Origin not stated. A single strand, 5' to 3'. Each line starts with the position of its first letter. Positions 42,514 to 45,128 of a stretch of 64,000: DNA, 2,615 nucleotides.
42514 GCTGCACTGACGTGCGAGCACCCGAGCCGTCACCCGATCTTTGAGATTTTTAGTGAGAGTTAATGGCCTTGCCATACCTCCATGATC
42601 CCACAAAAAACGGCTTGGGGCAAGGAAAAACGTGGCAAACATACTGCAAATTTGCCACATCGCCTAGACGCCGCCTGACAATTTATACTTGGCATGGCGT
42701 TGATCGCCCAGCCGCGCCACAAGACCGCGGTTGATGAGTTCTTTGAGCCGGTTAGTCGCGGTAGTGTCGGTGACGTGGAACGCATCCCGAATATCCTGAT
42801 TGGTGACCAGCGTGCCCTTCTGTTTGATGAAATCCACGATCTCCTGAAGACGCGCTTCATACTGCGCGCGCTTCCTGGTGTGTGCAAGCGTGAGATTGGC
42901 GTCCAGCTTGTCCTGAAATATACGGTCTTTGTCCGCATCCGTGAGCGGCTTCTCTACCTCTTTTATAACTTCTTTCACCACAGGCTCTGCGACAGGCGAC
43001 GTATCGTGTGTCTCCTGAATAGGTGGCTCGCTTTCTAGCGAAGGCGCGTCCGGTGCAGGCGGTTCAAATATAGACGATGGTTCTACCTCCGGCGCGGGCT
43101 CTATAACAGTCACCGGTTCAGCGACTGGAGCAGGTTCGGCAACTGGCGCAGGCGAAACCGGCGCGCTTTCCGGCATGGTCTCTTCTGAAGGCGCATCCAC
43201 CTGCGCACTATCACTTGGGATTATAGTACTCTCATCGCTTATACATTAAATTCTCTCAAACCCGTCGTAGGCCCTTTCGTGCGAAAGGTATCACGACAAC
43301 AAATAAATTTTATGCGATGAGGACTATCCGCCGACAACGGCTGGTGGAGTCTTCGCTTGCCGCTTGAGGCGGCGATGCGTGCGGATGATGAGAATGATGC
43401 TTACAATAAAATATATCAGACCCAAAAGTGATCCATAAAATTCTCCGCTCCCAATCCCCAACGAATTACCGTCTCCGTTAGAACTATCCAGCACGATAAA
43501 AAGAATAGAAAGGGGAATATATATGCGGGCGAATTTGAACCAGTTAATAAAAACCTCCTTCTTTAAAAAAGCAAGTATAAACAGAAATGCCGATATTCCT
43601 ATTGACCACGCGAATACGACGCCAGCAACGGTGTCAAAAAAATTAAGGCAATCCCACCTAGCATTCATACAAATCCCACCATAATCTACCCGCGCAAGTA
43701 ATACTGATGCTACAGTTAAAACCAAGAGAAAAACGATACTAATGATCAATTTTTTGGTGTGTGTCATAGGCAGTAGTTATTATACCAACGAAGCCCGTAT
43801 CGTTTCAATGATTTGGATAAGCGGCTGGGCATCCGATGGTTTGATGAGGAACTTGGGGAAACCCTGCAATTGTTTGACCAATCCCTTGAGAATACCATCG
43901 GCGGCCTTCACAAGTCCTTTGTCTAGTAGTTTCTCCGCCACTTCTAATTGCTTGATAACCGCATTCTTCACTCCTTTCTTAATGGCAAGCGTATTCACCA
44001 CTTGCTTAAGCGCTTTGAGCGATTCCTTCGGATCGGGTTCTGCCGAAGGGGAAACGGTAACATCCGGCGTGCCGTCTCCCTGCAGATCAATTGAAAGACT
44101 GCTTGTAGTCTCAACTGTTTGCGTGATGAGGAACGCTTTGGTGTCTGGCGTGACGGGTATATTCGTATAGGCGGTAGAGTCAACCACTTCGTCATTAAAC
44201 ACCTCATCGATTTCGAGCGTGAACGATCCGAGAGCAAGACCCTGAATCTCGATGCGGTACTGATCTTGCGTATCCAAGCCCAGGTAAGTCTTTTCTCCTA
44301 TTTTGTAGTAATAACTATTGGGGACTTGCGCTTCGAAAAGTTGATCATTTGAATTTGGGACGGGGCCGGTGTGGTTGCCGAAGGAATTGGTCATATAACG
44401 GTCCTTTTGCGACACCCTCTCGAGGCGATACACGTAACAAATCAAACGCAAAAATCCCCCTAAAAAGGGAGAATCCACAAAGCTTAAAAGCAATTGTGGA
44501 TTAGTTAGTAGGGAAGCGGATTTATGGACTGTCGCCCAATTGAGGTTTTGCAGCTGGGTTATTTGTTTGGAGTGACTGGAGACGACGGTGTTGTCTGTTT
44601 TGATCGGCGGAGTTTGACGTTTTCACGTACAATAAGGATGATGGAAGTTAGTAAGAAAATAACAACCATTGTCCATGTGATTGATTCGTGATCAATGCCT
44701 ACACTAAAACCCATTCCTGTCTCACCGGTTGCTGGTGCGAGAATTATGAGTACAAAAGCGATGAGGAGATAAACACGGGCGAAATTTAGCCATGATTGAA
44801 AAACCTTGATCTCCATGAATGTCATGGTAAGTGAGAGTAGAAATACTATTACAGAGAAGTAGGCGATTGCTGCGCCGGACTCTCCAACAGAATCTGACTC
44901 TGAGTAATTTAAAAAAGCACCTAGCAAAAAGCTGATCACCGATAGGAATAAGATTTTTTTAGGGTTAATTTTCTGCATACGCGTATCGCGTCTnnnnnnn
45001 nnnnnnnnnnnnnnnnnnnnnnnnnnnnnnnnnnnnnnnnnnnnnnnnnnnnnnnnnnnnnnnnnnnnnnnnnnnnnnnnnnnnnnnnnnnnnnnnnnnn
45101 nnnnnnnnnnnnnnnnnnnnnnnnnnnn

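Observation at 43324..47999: Duplicated two-gene module: 4-TM membrane protein plus a secreted LCAT-like lipase; second copy truncated to its C-terminal domain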

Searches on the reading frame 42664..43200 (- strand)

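Call 5: search_protein_families(library=pfam, proteins=[window:42664-43200:-], max_evalue=1)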
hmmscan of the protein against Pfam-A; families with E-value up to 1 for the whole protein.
window:42664-43200:- (178 aa): 17 families
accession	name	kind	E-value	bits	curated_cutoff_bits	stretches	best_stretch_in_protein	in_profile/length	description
PF12802.13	MarR_2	-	0.00016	22.2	27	1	124-170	13-59/61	MarR family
PF01047.28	MarR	-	0.00042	20.6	24.6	1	124-164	11-50/59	MarR family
PF13412.12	HTH_24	-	0.0027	17.7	21.9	1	120-161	7-47/48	Winged helix-turn-helix DNA-binding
PF08220.18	HTH_DeoR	-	0.0028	17.8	21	1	117-163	1-46/57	DeoR-like helix-turn-helix domain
PF22168.2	DIP2311-like_C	-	0.0029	18.3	27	1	129-174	18-62/63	Transcriptional regulator DIP2311-like, C-terminal domain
PF08279.18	HTH_11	-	0.0044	17.3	25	1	117-159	1-43/55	HTH domain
PF04157.22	EAP30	-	0.015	15.4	26.8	1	98-162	151-216/219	EAP30/Vps36 family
PF09339.16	HTH_IclR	-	0.019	15.1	22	1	120-163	7-50/52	IclR helix-turn-helix domain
PF24033.1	DUF7342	-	0.024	15.1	31.6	1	133-174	19-60/150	Family of unknown function (DUF7342)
PF13463.12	HTH_27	-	0.027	15.2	22.2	1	120-170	7-60/68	Winged helix DNA-binding domain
PF09756.15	DDRGK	-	0.043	13.9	27.8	1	110-167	92-149/188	DDRGK domain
PF21984.2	DnaD_N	-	0.061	13.9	27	1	118-167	22-71/101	DnaD N-terminal domain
PF13338.12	AbiEi_4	-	0.069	13.7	25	1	119-165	1-42/49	Transcriptional regulator, AbiEi antitoxin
PF00392.27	GntR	-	0.12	12.4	27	1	127-164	19-57/64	Bacterial regulatory proteins, gntR family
PF22743.2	PspAA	-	0.16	12.7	27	1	97-139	22-65/92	PspA-Associated protein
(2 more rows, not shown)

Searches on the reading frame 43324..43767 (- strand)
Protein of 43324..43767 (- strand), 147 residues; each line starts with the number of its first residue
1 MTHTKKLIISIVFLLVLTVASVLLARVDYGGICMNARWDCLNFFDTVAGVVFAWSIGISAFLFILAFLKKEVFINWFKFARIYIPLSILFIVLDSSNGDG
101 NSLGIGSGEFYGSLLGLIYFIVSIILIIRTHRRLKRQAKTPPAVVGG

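Call 5: search_protein_families(library=pfam, proteins=[window:43324-43767:-], max_evalue=1)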
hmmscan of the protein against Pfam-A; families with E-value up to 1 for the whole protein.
window:43324-43767:- (147 aa): 1 family
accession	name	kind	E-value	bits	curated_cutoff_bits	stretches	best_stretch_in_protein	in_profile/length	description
PF04246.17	RseC_MucC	-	0.099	13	24.4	1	85-145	74-129/130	Positive regulator of sigma(E), RseC/MucC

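Call 74: search_protein_families(library=ncbifam, proteins=[window:43324-43767:-], max_evalue=0.1)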
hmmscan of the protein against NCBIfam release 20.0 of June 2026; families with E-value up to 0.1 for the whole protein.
window:43324-43767:- (147 aa): 2 families
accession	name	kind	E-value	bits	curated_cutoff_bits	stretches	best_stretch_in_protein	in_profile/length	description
NF001843.0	PRK00567.1-4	equivalog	0.057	13.5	142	1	59-142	27-110/135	large-conductance mechanosensitive channel protein MscL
NF033218.1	anchor_AmaP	equivalog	0.076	12.8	55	0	1-68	1-63/166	alkaline shock response membrane anchor protein AmaP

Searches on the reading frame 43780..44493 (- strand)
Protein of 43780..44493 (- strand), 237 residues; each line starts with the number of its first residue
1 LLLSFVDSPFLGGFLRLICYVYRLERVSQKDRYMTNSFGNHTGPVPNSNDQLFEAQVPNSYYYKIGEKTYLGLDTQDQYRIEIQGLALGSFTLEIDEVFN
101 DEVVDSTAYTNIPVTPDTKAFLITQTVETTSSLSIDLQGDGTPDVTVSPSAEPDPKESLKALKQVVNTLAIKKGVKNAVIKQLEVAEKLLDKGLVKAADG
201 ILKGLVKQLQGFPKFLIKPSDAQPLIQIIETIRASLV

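Call 5: search_protein_families(library=pfam, proteins=[window:43780-44493:-], max_evalue=1)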
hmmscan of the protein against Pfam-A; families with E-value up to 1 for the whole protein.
window:43780-44493:- (237 aa): 1 family
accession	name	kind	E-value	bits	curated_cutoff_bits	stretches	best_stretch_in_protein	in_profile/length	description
PF22888.1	FIMAH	-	0.18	12.8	24.8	1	160-213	5-59/81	FIMAH domain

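Call 23: find_homologous_proteins(query=window:43780-44394:-)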
Query window:43780-44394:- (204 aa): 3 proteins with E <= 0.001 among 247 candidates.
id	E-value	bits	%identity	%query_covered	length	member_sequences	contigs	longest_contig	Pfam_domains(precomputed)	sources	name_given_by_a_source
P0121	3.4e-125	433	100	100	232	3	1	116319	-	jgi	-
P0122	8.2e-96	337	79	99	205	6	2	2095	-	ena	-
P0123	1.2e-35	141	40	99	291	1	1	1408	-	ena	-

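Call 33: search_protein_representatives(protein=window:43780-44394:-)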
Query: 204 residues. Proteins with E-value up to 0.001 (for the whole library): 1498; up to 1e-10: 479; up to 1e-30: 19. The best 150 are listed.
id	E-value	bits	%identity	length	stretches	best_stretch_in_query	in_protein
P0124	5.7e-91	319.9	76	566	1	3-204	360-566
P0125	9.1e-41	156.2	44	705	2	3-157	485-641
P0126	5.9e-39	150.3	43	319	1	19-203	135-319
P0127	1.5e-38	149.0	46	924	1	3-171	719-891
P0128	1.8e-37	145.5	43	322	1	3-186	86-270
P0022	1.8e-36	142.2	46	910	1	3-177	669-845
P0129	2.5e-36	141.8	45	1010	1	3-201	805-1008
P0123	3.8e-36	141.1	42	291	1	3-203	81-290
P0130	4.7e-36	140.9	38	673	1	3-203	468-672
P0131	2.8e-34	135.0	49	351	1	4-147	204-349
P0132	2.3e-33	132.1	41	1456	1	3-177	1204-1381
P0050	3.2e-33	131.6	43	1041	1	3-183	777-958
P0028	3.9e-33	131.3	46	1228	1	3-175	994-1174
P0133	1.4e-32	129.5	38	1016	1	3-203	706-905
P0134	2.6e-32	128.6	38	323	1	3-200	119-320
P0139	1.0e-29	120.2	35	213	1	5-202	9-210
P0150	6.7e-27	111.0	39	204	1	13-201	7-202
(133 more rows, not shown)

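Call 40: find_encoding_contigs(protein=P0150, flank=5000, max_places=3)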
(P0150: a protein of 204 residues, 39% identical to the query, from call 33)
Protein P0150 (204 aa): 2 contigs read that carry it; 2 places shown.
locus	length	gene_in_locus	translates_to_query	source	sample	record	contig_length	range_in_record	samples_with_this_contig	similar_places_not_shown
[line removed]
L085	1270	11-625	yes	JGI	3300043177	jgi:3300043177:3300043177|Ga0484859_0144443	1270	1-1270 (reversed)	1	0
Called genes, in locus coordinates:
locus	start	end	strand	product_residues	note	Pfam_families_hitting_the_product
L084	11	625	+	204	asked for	-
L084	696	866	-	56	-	-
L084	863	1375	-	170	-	?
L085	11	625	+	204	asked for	-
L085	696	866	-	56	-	-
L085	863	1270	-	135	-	?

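Call 41: find_encoding_contigs(protein=P0139, flank=5000, max_places=3)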
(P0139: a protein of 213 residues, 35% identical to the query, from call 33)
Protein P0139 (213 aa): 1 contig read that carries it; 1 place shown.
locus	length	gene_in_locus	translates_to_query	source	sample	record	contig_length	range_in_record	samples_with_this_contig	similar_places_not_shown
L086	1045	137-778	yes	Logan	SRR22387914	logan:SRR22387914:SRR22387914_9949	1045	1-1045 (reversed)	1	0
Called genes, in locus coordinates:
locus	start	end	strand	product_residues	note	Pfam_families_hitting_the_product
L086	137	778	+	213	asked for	-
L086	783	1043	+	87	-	?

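Call 58: predict_structure(alignment_id=A2)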
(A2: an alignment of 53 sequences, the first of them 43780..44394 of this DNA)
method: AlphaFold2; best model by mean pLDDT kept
length: 204 residues; sequences in the alignment: 53
mean_pLDDT: 94.6   pTM: 0.88
mean pLDDT of the five models: 94.6, 94.5, 94.3, 94.1, 91.3
residues with pLDDT >= 90: 190; 70-90: 12; 50-70: 2; < 50: 0
segments of 3 or more residues with pLDDT < 50: none
pLDDT, mean of each block of 10 residues (from residue 1): 92 76 93 92 95 95 95 96 97 96 96 93 96 96 98 98 98 97 96 98 92
secondary structure, 60 per line:
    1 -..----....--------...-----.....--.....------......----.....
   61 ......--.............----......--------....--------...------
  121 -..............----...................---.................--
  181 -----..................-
elements in order: E8-11 E20-22 E28-32 E35-39 E46-51 E56-66 E69-81 E86-91 E100-103 E112-114 H122-135 H140-158 H162-178 H186-203

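Call 68: find_related_loci(query=window:43780-44394:-, collection=metagenome_contigs, flank=6000)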
Query window:43780-44394:- (204 aa) in metagenome_contigs; peptide patterns used: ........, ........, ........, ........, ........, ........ (x = any residue, [..] = any of these).
402 stretches matched a pattern, but none encodes a relative of the query by tblastn (E <= 1e-3).

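Call 74: search_protein_families(library=ncbifam, proteins=[window:43780-44394:-], max_evalue=0.1)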
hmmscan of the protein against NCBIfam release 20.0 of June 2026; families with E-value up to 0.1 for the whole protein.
window:43780-44394:- (204 aa): 3 families
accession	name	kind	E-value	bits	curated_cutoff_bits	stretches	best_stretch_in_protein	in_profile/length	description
NF000592.1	PRK00013.1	subfamily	0.011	14.2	397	1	89-151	67-127/524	chaperonin GroEL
NF009488.0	PRK12850.1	subfamily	0.026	13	475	1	91-150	71-128/544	chaperonin GroEL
NF008868.0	PRK11903.1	equivalog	0.078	11.5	444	1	83-159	235-311/521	3,4-dehydroadipyl-CoA semialdehyde dehydrogenase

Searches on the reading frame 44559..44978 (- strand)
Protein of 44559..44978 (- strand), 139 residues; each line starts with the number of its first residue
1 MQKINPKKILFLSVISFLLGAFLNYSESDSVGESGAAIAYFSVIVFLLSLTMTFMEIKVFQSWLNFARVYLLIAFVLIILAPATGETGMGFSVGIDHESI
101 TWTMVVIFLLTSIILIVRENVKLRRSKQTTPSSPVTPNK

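Call 5: search_protein_families(library=pfam, proteins=[window:44559-44978:-], max_evalue=1)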
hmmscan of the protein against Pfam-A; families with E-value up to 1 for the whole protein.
window:44559-44978:- (139 aa): 6 families
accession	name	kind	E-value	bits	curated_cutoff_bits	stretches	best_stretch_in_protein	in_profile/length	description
PF09990.14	DUF2231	-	0.0038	17.7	26.4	1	44-124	14-96/139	Predicted membrane protein (DUF2231)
PF01694.28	Rhomboid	-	0.25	12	22.6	1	9-79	43-115/143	Rhomboid domain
PF14037.11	YoqO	-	0.33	11.9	27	1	11-79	36-105/116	YoqO-like protein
PF09843.14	DUF2070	-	0.37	9.5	30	1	12-117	81-173/561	Predicted membrane protein (DUF2070)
PF10260.14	SAYSvFN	-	0.78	10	25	0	52-81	3-32/70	Uncharacterized conserved domain (SAYSvFN)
PF05656.20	DUF805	-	0.89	10.5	25.7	0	63-125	13-69/111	Protein of unknown function (DUF805)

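Call 61: find_homologous_proteins(query=window:44559-44978:-)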
Query window:44559-44978:- (139 aa): 3 proteins with E <= 0.001 among 184 candidates.
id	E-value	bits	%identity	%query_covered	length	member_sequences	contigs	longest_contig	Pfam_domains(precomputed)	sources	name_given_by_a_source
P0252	2.3e-80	285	100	100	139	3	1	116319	-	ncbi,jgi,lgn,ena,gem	ncbi:MAG: hypothetical protein WC659_01860 [Patescibacteria group bacterium]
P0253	1.9e-49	185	95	71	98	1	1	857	-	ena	-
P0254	6.8e-28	115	55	63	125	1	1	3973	-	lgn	-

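Call 74: search_protein_families(library=ncbifam, proteins=[window:44559-44978:-], max_evalue=0.1)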
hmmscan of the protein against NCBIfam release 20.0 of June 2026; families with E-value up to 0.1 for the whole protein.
window:44559-44978:- (139 aa): 0 families
